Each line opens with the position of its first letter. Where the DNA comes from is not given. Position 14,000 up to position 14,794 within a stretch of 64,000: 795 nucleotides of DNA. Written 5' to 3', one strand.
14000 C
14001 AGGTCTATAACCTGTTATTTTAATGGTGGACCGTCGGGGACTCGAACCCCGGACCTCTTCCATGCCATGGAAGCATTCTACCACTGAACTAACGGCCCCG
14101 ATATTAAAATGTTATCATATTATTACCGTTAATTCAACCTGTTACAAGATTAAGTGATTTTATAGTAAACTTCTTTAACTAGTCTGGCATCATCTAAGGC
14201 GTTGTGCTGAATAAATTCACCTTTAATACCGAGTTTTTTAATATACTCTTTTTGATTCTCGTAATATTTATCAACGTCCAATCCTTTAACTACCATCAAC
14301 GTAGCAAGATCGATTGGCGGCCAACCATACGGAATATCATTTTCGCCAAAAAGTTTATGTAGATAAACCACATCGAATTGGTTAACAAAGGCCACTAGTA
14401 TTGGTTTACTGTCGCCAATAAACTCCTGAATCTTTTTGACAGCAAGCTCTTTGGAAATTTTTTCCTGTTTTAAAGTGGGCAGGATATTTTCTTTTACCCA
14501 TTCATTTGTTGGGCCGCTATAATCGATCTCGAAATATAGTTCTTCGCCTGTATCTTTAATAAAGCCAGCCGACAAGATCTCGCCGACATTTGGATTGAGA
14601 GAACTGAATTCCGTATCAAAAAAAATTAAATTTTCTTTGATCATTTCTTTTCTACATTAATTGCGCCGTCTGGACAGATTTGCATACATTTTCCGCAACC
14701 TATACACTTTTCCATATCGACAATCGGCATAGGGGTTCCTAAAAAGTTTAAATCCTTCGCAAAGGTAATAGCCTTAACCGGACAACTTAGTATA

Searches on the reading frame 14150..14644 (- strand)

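Call 74: search_protein_families(library=pfam, proteins=[window:14150-14644:-], max_evalue=0.001)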
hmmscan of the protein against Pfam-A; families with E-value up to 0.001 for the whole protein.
window:14150-14644:- (164 aa): 2 families
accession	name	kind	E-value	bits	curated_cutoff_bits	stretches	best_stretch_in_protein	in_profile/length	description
PF16473.11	Rv2179c-like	-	3.6e-06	27.2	27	1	57-159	72-172/177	3'-5' exoribonuclease Rv2179c-like domain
PF00929.31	RNase_T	-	0.00063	20.8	24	0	7-160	1-164/164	Exonuclease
